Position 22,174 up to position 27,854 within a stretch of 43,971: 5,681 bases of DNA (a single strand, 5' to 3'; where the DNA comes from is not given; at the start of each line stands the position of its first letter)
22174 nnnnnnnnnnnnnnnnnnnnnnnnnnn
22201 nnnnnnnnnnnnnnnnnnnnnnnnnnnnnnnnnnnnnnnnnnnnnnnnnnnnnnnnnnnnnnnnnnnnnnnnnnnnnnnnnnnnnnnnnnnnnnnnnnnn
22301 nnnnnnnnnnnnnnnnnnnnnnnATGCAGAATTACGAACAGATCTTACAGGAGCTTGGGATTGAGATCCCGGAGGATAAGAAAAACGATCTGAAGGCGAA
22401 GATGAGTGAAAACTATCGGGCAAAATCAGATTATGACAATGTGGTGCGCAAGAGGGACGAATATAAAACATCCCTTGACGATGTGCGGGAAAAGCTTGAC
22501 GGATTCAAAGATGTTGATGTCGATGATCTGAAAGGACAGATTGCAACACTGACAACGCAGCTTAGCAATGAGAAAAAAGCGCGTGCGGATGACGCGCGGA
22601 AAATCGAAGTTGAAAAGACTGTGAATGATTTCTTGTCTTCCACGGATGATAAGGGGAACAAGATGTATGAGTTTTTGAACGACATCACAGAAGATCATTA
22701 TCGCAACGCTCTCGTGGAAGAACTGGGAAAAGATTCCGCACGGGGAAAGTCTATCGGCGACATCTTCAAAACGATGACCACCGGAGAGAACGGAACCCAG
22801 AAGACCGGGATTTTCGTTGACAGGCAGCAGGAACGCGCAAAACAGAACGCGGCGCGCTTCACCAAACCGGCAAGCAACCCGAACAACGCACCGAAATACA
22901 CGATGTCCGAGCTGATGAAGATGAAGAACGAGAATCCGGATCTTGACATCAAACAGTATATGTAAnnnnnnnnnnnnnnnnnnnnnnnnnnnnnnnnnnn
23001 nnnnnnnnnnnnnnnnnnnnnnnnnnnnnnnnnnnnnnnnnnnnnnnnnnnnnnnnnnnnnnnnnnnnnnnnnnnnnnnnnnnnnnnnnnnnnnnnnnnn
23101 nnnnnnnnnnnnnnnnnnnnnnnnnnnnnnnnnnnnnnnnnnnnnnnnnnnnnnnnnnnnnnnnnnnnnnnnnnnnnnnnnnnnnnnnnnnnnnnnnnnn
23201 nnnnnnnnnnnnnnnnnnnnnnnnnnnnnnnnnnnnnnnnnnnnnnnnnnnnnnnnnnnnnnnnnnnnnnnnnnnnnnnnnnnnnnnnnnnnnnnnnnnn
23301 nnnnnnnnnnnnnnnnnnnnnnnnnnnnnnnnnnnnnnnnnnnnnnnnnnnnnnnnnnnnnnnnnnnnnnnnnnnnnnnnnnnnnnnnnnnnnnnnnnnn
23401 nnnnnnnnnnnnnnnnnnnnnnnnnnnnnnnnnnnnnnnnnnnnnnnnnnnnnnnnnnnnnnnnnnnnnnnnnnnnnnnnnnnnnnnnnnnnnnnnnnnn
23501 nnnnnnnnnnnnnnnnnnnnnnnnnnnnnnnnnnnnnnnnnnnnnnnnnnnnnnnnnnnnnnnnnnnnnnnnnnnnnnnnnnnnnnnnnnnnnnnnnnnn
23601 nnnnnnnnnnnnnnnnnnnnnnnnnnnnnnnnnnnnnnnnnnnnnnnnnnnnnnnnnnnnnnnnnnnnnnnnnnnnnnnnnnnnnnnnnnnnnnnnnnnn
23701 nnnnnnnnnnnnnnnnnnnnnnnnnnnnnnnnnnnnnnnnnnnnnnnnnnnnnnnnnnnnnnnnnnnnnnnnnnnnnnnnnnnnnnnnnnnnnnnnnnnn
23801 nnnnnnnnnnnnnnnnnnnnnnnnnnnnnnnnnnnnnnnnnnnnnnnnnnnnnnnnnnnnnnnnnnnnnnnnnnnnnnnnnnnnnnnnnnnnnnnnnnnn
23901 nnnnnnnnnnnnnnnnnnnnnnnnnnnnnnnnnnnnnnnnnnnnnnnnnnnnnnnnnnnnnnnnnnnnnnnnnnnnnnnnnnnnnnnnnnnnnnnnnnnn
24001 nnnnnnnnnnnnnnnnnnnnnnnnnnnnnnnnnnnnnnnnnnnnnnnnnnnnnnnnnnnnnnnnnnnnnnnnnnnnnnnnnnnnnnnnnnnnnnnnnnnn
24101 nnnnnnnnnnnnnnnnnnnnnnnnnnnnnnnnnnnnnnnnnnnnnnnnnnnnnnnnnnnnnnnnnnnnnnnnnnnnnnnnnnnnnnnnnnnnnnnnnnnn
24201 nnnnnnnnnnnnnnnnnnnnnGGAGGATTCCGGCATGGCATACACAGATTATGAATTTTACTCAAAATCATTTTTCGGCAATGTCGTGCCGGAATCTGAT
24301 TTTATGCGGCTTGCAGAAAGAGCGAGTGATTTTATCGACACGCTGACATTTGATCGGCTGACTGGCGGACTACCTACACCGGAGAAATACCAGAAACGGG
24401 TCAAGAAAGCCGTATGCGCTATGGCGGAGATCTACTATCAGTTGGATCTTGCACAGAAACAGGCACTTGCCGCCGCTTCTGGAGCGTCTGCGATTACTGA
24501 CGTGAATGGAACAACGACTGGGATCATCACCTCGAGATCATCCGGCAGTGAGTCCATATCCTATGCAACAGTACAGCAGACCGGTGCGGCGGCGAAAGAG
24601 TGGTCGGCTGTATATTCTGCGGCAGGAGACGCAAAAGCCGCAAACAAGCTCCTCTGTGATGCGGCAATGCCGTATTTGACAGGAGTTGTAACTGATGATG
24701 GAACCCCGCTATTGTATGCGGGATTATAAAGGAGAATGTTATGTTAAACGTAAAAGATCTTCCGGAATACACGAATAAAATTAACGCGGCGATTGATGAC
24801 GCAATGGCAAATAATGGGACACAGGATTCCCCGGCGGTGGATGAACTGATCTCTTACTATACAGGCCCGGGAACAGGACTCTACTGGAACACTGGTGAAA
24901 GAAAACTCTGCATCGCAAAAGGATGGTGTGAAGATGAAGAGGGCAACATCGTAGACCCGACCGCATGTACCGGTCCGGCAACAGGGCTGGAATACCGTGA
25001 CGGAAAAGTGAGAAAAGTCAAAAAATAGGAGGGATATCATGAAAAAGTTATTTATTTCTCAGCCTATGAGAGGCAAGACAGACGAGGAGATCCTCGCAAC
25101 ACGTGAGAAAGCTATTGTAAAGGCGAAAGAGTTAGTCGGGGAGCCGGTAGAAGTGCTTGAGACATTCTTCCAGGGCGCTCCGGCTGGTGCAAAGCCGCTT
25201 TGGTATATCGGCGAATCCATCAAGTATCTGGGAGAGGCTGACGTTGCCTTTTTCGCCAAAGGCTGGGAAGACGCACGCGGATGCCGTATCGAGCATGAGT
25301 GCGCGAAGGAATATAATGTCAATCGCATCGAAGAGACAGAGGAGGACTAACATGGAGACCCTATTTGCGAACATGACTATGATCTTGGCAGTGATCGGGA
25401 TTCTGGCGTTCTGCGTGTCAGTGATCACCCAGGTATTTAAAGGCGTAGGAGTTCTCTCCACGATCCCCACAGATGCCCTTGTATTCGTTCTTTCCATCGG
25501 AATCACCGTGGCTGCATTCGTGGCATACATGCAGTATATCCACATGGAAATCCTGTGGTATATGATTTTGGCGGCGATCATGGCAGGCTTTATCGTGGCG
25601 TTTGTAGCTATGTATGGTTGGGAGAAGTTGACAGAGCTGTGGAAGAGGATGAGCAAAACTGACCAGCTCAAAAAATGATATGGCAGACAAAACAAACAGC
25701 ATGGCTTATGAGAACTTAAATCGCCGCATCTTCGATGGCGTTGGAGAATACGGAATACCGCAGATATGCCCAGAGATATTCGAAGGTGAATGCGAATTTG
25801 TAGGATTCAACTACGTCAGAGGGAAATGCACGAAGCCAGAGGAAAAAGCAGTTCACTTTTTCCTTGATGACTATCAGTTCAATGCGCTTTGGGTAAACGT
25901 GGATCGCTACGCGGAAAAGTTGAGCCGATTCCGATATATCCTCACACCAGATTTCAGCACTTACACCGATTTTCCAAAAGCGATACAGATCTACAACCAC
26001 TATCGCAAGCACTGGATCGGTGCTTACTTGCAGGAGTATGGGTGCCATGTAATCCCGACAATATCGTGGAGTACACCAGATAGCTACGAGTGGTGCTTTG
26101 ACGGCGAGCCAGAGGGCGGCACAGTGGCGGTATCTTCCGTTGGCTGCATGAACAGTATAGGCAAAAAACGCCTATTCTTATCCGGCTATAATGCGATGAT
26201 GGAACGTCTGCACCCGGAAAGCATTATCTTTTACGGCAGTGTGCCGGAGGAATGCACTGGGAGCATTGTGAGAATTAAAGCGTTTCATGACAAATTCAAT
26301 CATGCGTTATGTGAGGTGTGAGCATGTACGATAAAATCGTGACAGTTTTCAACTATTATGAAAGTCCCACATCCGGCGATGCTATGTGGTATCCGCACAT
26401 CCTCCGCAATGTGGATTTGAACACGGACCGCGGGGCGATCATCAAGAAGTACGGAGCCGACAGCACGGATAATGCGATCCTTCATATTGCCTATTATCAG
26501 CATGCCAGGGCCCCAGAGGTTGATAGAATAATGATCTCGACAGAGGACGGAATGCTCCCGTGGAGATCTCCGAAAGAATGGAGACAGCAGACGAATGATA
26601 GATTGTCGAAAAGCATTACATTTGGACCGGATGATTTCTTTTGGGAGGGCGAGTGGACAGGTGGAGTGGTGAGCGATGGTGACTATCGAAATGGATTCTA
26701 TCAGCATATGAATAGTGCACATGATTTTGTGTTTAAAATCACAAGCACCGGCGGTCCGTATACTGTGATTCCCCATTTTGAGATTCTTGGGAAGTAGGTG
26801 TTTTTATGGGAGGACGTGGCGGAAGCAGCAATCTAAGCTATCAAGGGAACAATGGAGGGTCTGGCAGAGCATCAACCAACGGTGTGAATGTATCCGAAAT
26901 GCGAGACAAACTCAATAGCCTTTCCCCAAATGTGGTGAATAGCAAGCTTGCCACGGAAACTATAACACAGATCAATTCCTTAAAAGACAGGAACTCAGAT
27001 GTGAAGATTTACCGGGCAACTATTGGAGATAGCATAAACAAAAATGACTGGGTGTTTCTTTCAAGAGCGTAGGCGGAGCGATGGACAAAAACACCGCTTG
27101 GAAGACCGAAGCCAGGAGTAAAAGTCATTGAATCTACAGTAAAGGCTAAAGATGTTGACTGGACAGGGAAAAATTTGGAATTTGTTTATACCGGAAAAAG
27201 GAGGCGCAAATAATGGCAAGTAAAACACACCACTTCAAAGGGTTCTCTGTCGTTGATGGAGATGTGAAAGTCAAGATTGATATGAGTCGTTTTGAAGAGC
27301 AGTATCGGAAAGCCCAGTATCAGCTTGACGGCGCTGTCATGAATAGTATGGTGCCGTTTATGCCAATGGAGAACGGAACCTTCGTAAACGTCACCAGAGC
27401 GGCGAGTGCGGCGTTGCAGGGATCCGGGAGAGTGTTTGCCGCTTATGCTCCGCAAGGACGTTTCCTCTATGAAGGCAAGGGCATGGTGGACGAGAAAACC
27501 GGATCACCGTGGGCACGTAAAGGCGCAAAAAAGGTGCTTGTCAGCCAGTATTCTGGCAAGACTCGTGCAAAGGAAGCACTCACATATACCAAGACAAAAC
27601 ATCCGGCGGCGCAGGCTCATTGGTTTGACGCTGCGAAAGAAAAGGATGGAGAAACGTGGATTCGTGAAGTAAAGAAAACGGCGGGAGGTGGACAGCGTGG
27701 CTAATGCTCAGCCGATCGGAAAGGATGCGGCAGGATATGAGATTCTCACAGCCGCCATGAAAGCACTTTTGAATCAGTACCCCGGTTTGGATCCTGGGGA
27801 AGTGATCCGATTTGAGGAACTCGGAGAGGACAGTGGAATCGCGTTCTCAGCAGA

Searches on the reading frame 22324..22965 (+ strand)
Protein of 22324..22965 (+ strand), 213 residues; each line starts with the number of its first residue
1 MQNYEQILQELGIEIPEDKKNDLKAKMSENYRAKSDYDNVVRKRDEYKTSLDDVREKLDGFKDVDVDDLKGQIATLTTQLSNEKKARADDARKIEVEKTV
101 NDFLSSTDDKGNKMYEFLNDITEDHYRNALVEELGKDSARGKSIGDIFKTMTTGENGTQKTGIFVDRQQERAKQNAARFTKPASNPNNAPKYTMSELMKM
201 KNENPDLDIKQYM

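Call 12: search_protein_families(library=phrogs, proteins=[window:22324-22965:+])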
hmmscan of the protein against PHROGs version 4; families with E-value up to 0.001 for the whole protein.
window:22324-22965:+ (213 aa): 1 family
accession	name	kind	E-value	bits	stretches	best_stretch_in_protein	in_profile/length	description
phrog_194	-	head and packaging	1.3e-10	42.5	1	1-207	19-217/335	head scaffolding protein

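Call 13: search_protein_families(library=pfam, proteins=[window:22324-22965:+], max_evalue=0.01)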
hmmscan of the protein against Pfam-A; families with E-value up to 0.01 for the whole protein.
window:22324-22965:+ (213 aa): 1 family
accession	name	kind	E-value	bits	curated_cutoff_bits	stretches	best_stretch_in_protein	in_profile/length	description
PF06810.17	Phage_scaffold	-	4.9e-13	49.8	35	1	5-106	3-105/170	Phage capsid assembly scaffolding protein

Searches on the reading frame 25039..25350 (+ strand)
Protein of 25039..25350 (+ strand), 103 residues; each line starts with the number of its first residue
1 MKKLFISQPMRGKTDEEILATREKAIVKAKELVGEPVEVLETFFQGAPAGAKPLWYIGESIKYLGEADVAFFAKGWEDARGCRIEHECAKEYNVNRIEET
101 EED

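Call 12: search_protein_families(library=phrogs, proteins=[window:25039-25350:+])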
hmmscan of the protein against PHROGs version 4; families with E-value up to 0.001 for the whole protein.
window:25039-25350:+ (103 aa): 2 families
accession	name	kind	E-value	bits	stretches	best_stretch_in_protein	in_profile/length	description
phrog_355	-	DNA, RNA and nucleotide metabolism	3.5e-17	63.6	1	1-102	74-175/249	nucleoside 2-deoxyribosyltransferase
phrog_5781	-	unknown function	1.8e-09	38.4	1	1-99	5-99/220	-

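Call 13: search_protein_families(library=pfam, proteins=[window:25039-25350:+], max_evalue=0.01)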
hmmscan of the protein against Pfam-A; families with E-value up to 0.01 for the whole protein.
window:25039-25350:+ (103 aa): 1 family
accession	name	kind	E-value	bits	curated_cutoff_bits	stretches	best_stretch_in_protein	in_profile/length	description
PF14359.12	DUF4406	-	4.1e-05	24.3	22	1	2-93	1-86/91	Domain of unknown function (DUF4406)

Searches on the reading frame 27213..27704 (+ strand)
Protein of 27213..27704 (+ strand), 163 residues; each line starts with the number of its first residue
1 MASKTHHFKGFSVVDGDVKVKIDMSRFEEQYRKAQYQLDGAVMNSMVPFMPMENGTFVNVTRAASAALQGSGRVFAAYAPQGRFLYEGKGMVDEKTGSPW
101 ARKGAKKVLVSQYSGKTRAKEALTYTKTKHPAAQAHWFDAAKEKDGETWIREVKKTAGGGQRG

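Call 12: search_protein_families(library=phrogs, proteins=[window:27213-27704:+])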
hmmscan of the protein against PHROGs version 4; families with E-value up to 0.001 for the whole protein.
window:27213-27704:+ (163 aa): 1 family
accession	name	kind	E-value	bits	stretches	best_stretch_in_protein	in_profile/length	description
phrog_556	-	head and packaging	8.5e-23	82.5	1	6-163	34-163/295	minor head protein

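Call 13: search_protein_families(library=pfam, proteins=[window:27213-27704:+], max_evalue=0.01)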
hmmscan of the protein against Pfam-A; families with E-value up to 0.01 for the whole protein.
window:27213-27704:+ (163 aa): 1 family
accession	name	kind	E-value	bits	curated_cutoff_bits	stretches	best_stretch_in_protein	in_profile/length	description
PF11114.13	Minor_capsid_2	-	3.7e-07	30.7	27.7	1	19-103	2-91/113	Minor capsid protein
